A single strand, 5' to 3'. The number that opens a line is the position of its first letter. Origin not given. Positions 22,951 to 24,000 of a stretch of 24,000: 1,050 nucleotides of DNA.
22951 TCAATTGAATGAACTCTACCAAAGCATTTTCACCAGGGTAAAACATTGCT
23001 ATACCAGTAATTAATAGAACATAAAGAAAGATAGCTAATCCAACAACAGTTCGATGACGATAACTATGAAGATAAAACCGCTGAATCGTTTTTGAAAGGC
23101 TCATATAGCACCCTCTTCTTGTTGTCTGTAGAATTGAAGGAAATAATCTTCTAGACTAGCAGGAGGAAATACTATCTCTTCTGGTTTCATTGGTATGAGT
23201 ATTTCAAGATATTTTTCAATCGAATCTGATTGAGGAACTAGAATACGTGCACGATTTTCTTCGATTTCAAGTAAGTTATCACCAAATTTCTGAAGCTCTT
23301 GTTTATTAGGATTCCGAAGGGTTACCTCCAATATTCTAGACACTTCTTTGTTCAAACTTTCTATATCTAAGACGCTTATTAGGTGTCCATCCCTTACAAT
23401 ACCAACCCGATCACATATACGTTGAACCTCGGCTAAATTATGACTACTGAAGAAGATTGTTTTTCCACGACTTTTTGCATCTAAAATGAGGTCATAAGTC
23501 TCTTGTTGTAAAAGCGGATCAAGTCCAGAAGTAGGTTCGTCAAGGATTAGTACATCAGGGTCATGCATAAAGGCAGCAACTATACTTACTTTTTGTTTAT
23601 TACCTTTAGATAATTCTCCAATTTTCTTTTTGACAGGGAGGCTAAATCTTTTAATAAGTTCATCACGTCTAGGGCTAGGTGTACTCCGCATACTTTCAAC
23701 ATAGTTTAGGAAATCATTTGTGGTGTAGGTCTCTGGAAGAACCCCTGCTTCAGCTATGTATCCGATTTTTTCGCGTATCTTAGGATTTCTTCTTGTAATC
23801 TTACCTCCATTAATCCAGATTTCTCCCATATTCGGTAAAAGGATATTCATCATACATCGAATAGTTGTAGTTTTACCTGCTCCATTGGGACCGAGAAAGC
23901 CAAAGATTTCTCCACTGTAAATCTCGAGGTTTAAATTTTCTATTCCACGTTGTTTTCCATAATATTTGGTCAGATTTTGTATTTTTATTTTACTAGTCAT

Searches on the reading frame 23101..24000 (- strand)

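Call 56: search_protein_families(library=pfam, proteins=[window:23101-24000:-], max_evalue=0.001)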
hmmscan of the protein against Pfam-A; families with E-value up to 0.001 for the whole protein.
window:23101-24000:- (299 aa): 3 families
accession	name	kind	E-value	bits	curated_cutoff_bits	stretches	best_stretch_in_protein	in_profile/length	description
PF00005.33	ABC_tran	-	4e-28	99.2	25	1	21-158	2-137/137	ABC transporter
PF13304.12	AAA_21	-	4.5e-13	50.4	27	1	128-191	236-302/304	AAA domain, putative AbiEii toxin, Type IV TA system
PF13476.12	AAA_23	-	6.9e-05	24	27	1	4-53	1-42/201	AAA domain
